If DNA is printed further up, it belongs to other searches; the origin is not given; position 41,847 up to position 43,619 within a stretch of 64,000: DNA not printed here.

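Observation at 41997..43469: Pilin-NHL fusion: type IV pilin N-terminal domain joined to a six-bladed NHL beta-propeller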

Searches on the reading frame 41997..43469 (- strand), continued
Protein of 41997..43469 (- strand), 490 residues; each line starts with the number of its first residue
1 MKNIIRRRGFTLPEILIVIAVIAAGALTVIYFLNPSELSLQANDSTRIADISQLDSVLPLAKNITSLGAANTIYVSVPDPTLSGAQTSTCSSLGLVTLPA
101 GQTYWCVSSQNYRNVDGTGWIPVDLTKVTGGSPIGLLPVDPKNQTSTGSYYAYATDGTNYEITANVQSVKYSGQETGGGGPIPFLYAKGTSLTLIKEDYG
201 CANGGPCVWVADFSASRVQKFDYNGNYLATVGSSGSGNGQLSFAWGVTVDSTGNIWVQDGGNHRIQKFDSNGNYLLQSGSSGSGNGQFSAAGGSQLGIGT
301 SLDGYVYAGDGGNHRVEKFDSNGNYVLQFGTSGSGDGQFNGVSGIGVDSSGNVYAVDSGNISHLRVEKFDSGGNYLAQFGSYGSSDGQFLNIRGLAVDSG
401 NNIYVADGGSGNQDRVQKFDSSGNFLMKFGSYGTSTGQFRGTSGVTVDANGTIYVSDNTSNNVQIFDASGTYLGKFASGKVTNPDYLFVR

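Call 42: fold_search(model_id=the predicted structure, library=pdb)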
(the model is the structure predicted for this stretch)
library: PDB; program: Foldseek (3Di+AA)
matches with E <= 10: 1338; with E <= 0.001: 980
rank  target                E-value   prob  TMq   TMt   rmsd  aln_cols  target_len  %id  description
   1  6d69                  4.4e-25  1.00  0.49  0.82   1.9       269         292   33  Crystal Structure of the NHL Repeat Region of D. melanogaster Thin (released 2019-04-24)
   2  6xg7                  5.2e-25  1.00  0.50  0.84   1.8       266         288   33  1.3 A Resolution Structure of the of the NHL Repeat Region of D. melanogaster Thin (released 2020-12-16)
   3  8j72_B                1.7e-22  1.00  0.48  0.84   2.1       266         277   32  Crystal structure of mammalian Trim71 in complex with lncRNA Trincr1 (released 2024-03-06)
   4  6fpt_B                1.8e-22  1.00  0.50  0.63  10.5       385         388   23  Crystal structure of Danio rerio Lin41 filamin-NHL domains (released 2018-05-09)
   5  6fq3_A                1.6e-21  1.00  0.49  0.62   2.0       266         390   30  Crystal structure of Danio rerio Lin41 filamin-NHL domains in complex with lin-29A 5'UTR 13mer RNA (released 2018-05-09)
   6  8j72_A                1.6e-21  1.00  0.49  0.85   1.9       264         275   32  Crystal structure of mammalian Trim71 in complex with lncRNA Trincr1 (released 2024-03-06)
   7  7qrw                  3.2e-21  1.00  0.48  0.85   1.7       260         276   31  Crystal structure of NHL domain of TRIM3 (released 2022-05-04)
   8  6fpt_A                3.8e-21  1.00  0.48  0.60  11.2       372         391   22  Crystal structure of Danio rerio Lin41 filamin-NHL domains (released 2018-05-09)
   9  9jur                  4.7e-21  1.00  0.45  0.80   1.7       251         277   32  Crystal Structure of NHL domain of human E3 ubiquitin-protein ligase TRIM71 (released 2025-04-30)
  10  7b2r_A                6.2e-21  1.00  0.49  0.86   1.8       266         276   31  Crystal structure of NHL domain of TRIM2 (released 2021-01-13)
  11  7qrv_D                1.3e-20  1.00  0.48  0.82   1.9       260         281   31  Crystal structure of NHL domain of TRIM2 (full C-terminal) (released 2022-05-04)
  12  7b2r_B                1.8e-20  1.00  0.49  0.87   1.9       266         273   30  Crystal structure of NHL domain of TRIM2 (released 2021-01-13)
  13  7b96_A                1.9e-20  1.00  0.48  0.84   1.5       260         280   31  NHL domain of human TRIM2 (released 2022-01-12)
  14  7qrx_A                9.5e-20  1.00  0.49  0.85   2.0       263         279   32  Crystal structure of NHL domain of TRIM71 (released 2022-05-04)
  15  7qrv_B                1.3e-19  1.00  0.48  0.84   1.6       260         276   30  Crystal structure of NHL domain of TRIM2 (full C-terminal) (released 2022-05-04)
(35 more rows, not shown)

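Call 51: find_related_loci(query=A4, collection=genome_contigs, flank=10000)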
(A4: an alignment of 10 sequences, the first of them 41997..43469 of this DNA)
Query A4 (490 aa) in genome_contigs; peptide patterns used: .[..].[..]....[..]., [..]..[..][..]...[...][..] (x = any residue, [..] = any of these).
600 stretches matched a pattern (row limit reached: there are more); 12 encode a relative of the query (tblastn E <= 1e-3); 12 distinct loci.
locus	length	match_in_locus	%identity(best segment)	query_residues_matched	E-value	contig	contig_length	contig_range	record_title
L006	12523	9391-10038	43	6-212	1e-38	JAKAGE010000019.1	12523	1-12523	MAG: bacterium isolate WY2.bin145 NODE_7740_length_12523_cov_1.202565, whole genome shotgun sequence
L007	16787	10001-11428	38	5-200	2e-17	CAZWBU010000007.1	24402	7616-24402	MAG TPA_asm: uncultured Candidatus Saccharibacteria bacterium isolate SRP119689_co1_331 genome assembly, contig: NODE_26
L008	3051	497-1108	27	9-189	8e-10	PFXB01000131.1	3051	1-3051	MAG: candidate division WWE3 bacterium CG_4_9_14_3_um_filter_43_9 CG_4_9_14_3_um_filter_150_scaffold_102336_c, whole gen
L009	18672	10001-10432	27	8-182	2e-8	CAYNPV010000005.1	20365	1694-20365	MAG TPA_asm: uncultured Gammaproteobacteria bacterium isolate binchicken_co15_175 genome assembly, contig: NODE_1389_len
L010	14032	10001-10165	42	7-63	2e-7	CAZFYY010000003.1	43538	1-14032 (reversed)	MAG TPA_asm: uncultured Gammaproteobacteria bacterium isolate SRP296810_co1_333 genome assembly, contig: NODE_701_length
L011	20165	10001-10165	38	6-60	3e-7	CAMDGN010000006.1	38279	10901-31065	MAG: candidate division WWE3 bacterium isolate MiH-22jul19-111 genome assembly, contig: MiH-22jul19-C1749, whole genome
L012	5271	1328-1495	43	2-58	3e-6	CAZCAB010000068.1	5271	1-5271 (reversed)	MAG TPA_asm: uncultured Gammaproteobacteria bacterium isolate SRP167671_co2_16 genome assembly, contig: NODE_17853_lengt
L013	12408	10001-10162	39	7-62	8e-6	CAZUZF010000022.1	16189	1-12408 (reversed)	MAG TPA_asm: uncultured Gammaproteobacteria bacterium isolate binchicken_co38_1268 genome assembly, contig: NODE_7580_le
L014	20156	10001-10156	41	7-60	2e-5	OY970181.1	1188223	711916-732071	MAG: uncultured bacterium isolate MFD00905.bin.1.35 genome assembly, chromosome: 1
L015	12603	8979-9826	32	7-179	3e-5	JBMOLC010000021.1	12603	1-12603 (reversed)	MAG: Patescibacteria group bacterium isolate Betzabe_MAG014 MAG014_21, whole genome shotgun sequence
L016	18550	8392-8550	38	6-60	4e-5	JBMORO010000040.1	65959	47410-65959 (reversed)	MAG: Patescibacteria group bacterium isolate Betzabe_MAG182 MAG182_40, whole genome shotgun sequence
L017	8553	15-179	42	7-63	6e-5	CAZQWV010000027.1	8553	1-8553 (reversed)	MAG TPA_asm: uncultured Candidatus Saccharibacteria bacterium isolate SRP300315_co1_34 genome assembly, contig: NODE_344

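Call 58: list_cluster_members(proteins=[P0001, P0008, P0166, P0010])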
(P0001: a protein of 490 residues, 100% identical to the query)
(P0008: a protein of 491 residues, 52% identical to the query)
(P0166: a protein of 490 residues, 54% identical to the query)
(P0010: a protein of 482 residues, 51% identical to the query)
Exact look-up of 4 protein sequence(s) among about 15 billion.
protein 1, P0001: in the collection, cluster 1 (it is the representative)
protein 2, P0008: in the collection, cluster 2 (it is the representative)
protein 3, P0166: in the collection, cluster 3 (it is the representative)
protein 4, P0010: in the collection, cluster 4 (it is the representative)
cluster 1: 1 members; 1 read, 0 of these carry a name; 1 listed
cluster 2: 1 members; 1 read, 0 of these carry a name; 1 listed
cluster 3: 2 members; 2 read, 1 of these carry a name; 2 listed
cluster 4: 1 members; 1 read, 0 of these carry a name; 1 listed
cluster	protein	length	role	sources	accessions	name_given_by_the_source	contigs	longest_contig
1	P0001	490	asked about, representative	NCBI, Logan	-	-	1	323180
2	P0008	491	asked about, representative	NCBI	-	-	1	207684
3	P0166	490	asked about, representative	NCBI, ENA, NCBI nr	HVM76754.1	MAG TPA: prepilin-type N-terminal cleavage/methylation domain-containing protein ... | prepilin-type N-terminal cleavage/methylation domain-containing protein [Candidatus ...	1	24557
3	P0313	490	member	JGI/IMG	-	-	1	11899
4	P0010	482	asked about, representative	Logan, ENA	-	-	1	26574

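Call 73: search_protein_families(library=pfam, proteins=[P0038, L001:12983-14377:-], max_evalue=0.01)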
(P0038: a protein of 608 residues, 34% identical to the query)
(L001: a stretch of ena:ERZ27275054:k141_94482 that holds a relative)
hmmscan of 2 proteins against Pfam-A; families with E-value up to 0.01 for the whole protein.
P0038 (608 aa): 10 families
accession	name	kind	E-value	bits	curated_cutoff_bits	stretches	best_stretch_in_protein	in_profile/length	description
PF01436.27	NHL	-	1.3e-39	132.7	20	5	344-371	1-28/28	NHL repeat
PF17170.10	DUF5128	-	9.3e-18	64.9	22.9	4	263-331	55-125/321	6-bladed beta-propeller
PF22701.2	Mala_s_1-like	-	6.9e-08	32.9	27.5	1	301-425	43-163/195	Mal s 1 allergenic protein-like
PF08450.18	SGL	-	1.1e-07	32.2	26.3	1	343-473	84-218/246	SMP-30/Gluconolactonase/LRE-like region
PF06739.17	SBBP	-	0.00017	21.9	20.5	0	300-314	15-29/38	Beta-propeller repeat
PF25021.1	TEN_NHL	-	0.00021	20.8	27.1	0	297-328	141-170/357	Teneurin NHL domain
PF13449.12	Phytase-like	-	0.00025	21.5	27.6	0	413-499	42-134/284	Esterase-like activity of phytase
PF06977.17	SdiA-regulated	-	0.00038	20.2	21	0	262-314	184-239/249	SdiA-regulated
PF05907.18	CXXC_Zn-b_euk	-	0.00061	20.2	22.9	0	449-475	39-65/155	CXXC motif containing zinc binding protein, eukaryotic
PF17417.8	Glycoprot_B_PH2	-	0.00066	20.4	23.7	0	360-381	65-86/97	Herpesvirus Glycoprotein B PH-like domain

L001:12983-14377:- (464 aa): 5 families
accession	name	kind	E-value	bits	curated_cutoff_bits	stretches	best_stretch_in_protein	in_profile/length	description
PF11715.16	Beta-prop_Nup120_160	-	2.9e-07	30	30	0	267-291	458-482/491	Nucleoporin Nup120/160, beta-propeller domain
PF03958.22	Secretin_N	-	2.8e-05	24.7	28.2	0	392-409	30-47/69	Bacterial type II/III secretion system short domain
PF10282.15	Lactonase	-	0.0034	17.1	21.7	0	394-460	145-218/344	Lactonase, 7-bladed beta-propeller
PF01436.27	NHL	-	0.0043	17.5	20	0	434-460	3-28/28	NHL repeat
PF14870.12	PSII_BNR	-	0.0064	16.2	27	1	309-457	104-256/303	Photosynthesis system II assembly factor YCF48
